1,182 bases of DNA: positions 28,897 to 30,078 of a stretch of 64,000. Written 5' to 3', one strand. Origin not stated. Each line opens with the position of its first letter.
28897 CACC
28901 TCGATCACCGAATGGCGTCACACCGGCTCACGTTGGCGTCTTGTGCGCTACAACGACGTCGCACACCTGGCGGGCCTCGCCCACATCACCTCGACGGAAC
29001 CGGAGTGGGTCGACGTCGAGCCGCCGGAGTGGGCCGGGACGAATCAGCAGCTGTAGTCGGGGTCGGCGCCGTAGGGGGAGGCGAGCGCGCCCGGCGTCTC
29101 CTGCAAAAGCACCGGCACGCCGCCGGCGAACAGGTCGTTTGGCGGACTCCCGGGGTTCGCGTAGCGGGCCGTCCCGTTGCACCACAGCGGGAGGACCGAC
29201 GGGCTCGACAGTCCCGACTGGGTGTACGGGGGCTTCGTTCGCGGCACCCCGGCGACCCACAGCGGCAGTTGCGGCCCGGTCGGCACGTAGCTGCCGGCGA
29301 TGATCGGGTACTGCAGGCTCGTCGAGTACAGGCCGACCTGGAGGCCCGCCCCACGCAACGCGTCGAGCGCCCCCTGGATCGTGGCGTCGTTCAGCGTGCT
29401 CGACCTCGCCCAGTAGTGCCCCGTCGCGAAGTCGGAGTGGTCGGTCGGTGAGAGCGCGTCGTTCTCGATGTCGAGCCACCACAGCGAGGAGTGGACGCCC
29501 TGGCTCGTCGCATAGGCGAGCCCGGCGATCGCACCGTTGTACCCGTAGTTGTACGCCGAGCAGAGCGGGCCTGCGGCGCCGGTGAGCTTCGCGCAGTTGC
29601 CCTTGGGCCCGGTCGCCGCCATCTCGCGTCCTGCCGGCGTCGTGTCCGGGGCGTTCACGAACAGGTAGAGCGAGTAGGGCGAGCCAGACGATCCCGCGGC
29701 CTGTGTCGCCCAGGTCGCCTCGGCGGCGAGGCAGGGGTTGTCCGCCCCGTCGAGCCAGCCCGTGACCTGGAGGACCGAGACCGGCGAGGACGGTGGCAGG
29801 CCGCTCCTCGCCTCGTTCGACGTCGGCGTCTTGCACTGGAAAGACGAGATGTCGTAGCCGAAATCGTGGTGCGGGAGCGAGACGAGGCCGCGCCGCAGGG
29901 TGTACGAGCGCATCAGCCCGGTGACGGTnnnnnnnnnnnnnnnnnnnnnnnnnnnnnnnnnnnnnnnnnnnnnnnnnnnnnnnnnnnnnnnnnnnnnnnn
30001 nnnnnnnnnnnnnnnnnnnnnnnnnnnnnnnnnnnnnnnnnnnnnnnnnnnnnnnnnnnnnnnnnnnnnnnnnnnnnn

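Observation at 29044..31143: Secreted protein combining an unnamed six-fold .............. repeat module with a GH25/DUF1906-like domain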

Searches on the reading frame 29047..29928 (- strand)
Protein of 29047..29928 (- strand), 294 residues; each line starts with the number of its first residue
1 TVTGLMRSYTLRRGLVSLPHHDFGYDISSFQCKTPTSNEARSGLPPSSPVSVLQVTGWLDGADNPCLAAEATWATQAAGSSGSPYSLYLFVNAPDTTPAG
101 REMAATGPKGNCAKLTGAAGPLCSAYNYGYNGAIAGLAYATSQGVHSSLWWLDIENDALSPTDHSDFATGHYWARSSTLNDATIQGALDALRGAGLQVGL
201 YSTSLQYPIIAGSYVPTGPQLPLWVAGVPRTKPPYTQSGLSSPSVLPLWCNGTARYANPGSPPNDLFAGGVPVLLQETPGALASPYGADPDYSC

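Call 6: search_protein_families(library=pfam, proteins=[window:29047-29928:-], max_evalue=10)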
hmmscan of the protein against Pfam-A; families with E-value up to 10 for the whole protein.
seq(294 aa): 0 families

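Call 17: search_solved_structures(query=A1, max_evalue=10, show_alignments=3)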
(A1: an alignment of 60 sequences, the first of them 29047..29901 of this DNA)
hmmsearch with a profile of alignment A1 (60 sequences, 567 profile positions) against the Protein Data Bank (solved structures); distinct sequences matched with E-value up to 10: 4.
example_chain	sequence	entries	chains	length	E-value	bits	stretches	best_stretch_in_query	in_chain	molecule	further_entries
3no0_A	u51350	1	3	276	1.5e-05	27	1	102-214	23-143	DNA gyrase subunit A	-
4l1m_A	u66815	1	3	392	0.035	15.9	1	75-143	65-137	E3 ubiquitin-protein ligase HERC2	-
3rst_A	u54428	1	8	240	0.77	11.5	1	163-258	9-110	Signal peptide peptidase sppA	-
4kwb_A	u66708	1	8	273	0.99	11.1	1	163-258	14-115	Signal peptide peptidase SppA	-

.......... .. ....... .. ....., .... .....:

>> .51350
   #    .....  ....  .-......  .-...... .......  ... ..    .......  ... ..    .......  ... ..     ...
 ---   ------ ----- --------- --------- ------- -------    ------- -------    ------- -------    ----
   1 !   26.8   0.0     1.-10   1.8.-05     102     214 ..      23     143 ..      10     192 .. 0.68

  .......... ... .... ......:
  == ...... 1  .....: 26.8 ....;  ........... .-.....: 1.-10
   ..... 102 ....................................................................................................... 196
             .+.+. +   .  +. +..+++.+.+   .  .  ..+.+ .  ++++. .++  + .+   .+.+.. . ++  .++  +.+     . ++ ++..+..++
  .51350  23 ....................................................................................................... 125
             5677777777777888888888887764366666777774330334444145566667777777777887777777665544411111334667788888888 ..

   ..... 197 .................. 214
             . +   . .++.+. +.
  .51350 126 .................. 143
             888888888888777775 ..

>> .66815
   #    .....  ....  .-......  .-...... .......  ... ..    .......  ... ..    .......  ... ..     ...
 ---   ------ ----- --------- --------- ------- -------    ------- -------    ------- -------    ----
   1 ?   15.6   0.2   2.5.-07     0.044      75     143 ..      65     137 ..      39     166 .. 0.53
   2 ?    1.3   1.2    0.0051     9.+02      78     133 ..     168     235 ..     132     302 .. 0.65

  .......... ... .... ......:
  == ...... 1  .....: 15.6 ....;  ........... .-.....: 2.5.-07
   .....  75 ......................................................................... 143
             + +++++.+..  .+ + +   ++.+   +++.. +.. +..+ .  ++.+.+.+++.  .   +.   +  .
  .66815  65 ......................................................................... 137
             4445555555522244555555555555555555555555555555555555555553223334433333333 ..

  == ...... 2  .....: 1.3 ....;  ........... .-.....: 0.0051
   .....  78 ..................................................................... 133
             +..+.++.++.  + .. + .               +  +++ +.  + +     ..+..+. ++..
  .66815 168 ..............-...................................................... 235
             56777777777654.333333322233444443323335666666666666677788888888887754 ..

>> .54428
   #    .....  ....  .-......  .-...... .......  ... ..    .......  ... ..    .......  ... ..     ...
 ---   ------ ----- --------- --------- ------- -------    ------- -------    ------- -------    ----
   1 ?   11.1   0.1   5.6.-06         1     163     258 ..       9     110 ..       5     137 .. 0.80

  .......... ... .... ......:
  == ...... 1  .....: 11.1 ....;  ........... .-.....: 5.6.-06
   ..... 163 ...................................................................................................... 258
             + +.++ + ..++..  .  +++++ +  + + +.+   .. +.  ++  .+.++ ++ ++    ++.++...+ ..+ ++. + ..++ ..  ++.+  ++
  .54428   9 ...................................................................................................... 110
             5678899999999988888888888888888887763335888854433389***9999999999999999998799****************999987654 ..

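Call 24: predict_structure(alignment_id=A1)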
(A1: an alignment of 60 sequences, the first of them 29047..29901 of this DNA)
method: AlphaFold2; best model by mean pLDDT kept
length: 285 residues; sequences in the alignment: 60
mean_pLDDT: 95.3   pTM: 0.93
mean pLDDT of the five models: 95.3, 94.5, 93.6, 93.2, 92.7
residues with pLDDT >= 90: 260; 70-90: 19; 50-70: 4; < 50: 2
segments of 3 or more residues with pLDDT < 50: none
pLDDT, mean of each block of 10 residues (from residue 1): 67 97 97 97 97 96 98 94 98 98 98 99 99 98 97 97 98 99 98 97 97 96 95 97 92 90 92 90 97
secondary structure, 60 per line:
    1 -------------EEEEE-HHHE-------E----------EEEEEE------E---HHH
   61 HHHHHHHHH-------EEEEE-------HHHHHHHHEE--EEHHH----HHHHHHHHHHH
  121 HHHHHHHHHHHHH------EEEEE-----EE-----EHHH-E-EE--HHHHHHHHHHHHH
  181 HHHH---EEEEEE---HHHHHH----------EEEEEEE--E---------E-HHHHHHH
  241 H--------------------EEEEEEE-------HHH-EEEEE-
elements in order: E14-18 E42-47 H58-69 E77-81 H89-96 H110-133 E140-144 H168-184 E188-193 H197-202 E213-219 H234-241 E262-268 E280-284

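Call 28: fold_search(model_id=the predicted structure, library=pdb)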
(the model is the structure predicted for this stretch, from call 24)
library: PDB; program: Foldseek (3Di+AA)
matches with E <= 10: 755; with E <= 0.001: 3
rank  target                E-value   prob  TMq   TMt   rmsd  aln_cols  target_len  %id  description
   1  2x8r_A                1.1e-04  1.00  0.46  0.60   6.3       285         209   14  The structure of a family GH25 lysozyme from Aspergillus fumigatus (released 2010-09-08)
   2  2x8r_B                1.9e-04  1.00  0.48  0.63   6.0       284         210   14  The structure of a family GH25 lysozyme from Aspergillus fumigatus (released 2010-09-08)
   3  6zm8                  8.9e-04  1.00  0.45  0.59   6.2       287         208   16  Structure of muramidase from Acremonium alcalophilum (released 2021-07-14)
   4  6zmv_A                1.3e-03  1.00  0.48  0.63   6.4       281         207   16  Structure of muramidase from Trichobolus zukalii (released 2021-07-14)
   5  2ixv_A                1.1e-02  0.99  0.44  0.38   6.9       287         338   13  Crystal structure of the modular Cpl-1 endolysin complexed with a peptidoglycan analogue (E94Q mutant) (released 2007-07-03)
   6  1v6t                  1.2e-02  0.84  0.37  0.41   8.9       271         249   17  Crystal Structure of Lactam Utilization Protein from Pyrococcus horikoshii Ot3 (released 2004-12-14)
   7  5ac4_A                1.3e-02  0.91  0.35  0.18   8.3       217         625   10  GH20C, Beta-hexosaminidase from Streptococcus pneumoniae in complex with GalNAc (released 2015-09-23)
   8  5a6k_B                1.3e-02  0.89  0.34  0.18   8.4       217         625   10  GH20C, Beta-hexosaminidase from Streptococcus pneumoniae in complex with Gal-NGT (released 2015-09-23)
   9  5a6k_A                2.1e-02  0.82  0.34  0.18   8.5       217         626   10  GH20C, Beta-hexosaminidase from Streptococcus pneumoniae in complex with Gal-NGT (released 2015-09-23)
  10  1jfx                  2.5e-02  0.99  0.47  0.59   6.3       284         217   15  Crystal structure of the bacterial lysozyme from Streptomyces coelicolor at 1.65 A resolution (released 2001-09-05)
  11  9fa6_A                2.7e-02  0.75  0.37  0.24   8.6       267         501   10  Gcase in complex with small molecule inhibitor 1 (released 2024-07-03)
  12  6gfv_A                3.2e-02  0.54  0.29  0.25   7.7       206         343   12  M tuberculosis LpqI (released 2019-05-15)
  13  4yyf_B                3.2e-02  0.47  0.28  0.26   8.7       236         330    9  The crystal structure of a glycosyl hydrolase of GH3 family member from [Mycobacterium smegmatis str. MC2 155 (released 2015-04-08)
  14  5a6j_B                4.6e-02  0.75  0.30  0.16   8.1       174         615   11  GH20C, Beta-hexosaminidase from Streptococcus pneumoniae (released 2015-09-23)
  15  5a6j_C                4.6e-02  0.66  0.35  0.18   8.5       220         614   11  GH20C, Beta-hexosaminidase from Streptococcus pneumoniae (released 2015-09-23)
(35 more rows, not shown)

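Call 32: find_homologous_proteins(query=A3, max_evalue=0.001)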
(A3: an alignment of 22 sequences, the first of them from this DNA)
Query A3 (22 sequences) (285 aa, profile of the alignment): 150 proteins with E <= 0.001 among 8000 candidates; the best 120 are listed.
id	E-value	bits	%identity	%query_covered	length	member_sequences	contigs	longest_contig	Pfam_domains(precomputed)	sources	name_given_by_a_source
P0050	1.0e-127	444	59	98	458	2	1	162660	-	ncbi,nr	ncbi:MAG TPA: hypothetical protein VKV23_07865 [Acidimicrobiales bacterium]|nr:hypothetical protein 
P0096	5.5e-126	438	56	98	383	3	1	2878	-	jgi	jgi:hypothetical protein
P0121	9.4e-126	437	74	100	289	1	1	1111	-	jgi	jgi:hypothetical protein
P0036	8.1e-124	431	59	98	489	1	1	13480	-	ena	-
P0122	5.9e-123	428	60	97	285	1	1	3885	-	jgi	jgi:hypothetical protein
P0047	9.5e-123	427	57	98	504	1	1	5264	-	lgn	-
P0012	9.6e-123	427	68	99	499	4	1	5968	-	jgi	jgi:hypothetical protein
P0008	3.8e-122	425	71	99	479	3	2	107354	-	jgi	-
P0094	1.0e-121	424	59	96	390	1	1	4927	-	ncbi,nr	ncbi:MAG: hypothetical protein JWM85_1558, partial [Acidimicrobiaceae bacterium]|nr:hypothetical pro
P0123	1.3e-121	424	58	95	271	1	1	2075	-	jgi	jgi:hypothetical protein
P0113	1.4e-121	424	57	98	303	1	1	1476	-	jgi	jgi:hypothetical protein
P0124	2.5e-120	419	60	96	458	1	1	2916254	-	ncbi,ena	-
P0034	2.7e-120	419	58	98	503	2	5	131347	-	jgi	jgi:hypothetical protein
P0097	1.8e-116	407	54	96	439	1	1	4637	-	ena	-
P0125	3.8e-110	386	55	87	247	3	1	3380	-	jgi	jgi:hypothetical protein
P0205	1.0e-31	129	35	95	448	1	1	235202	PF23163.2,PF19135.6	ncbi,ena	-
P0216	6.5e-29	120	33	72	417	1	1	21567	PF01476.27,PF23473.2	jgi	jgi:LysM repeat protein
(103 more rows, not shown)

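Call 33: search_solved_structures(query=A3, max_evalue=10, show_alignments=3)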
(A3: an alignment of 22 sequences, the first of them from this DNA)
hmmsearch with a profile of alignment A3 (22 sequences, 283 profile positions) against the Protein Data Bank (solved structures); distinct sequences matched with E-value up to 10: 1.
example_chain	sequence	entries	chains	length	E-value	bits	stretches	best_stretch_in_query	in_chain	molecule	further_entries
9cu7_H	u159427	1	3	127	0.68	12.8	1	108-216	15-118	Variable Heavy Chain of 16.ND.92 Fab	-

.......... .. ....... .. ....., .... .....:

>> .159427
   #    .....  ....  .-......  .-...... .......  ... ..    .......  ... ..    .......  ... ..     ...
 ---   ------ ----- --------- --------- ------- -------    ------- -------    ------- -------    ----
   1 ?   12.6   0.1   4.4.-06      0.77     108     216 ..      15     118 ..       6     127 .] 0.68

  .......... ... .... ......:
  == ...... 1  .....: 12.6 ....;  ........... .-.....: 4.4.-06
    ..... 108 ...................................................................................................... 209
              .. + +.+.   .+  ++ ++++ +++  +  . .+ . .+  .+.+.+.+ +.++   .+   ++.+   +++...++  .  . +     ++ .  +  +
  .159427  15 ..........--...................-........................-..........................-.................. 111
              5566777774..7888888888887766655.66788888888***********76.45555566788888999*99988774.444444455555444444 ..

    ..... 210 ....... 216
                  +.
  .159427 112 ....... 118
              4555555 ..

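Call 35: search_protein_families(library=pfam, alignment_id=A4, max_evalue=1)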
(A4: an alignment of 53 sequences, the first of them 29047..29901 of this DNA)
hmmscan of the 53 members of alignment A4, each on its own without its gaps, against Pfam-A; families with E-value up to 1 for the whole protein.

A. member 1, window:29047-29901:- (285 aa): 0 families

B. families by the number of members that match (of 53 scanned): 20 families
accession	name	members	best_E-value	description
PF01183.26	Glyco_hydro_25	4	0.002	Glycosyl hydrolases family 25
PF08924.17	Rv2525c_GlyHyd-like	2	0.046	Rv2525c-like, glycoside hydrolase-like domain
PF01476.26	LysM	1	1.3e-29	LysM domain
PF00041.27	fn3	1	1.8e-06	Fibronectin type III domain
PF23473.1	LysM3_LYK4_5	1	4.3e-06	LYK4/5 LysM3 domain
PF19135.5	DUF5818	1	6e-06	Protein of unknown function (DUF5818)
PF23163.1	CSD_RNase_II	1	0.0001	CSD-like barrel domain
PF23577.1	LysM_RLK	1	0.0021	LysM domain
PF01934.22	HepT-like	1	0.0022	Ribonuclease HepT-like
PF17975.6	RNR_Alpha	1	0.0024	Ribonucleotide reductase alpha domain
PF01246.26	Ribosomal_L24e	1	0.0029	Ribosomal protein L24e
PF15658.11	Latrotoxin_C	1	0.016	Latrotoxin C-terminal domain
PF16952.10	Gln-synt_N_2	1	0.034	Glutamine synthetase N-terminal domain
PF20744.3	gp37_trimer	1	0.089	Tail fibre protein gp37 trimerization region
PF15752.10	DUF4688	1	0.1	Domain of unknown function (DUF4688)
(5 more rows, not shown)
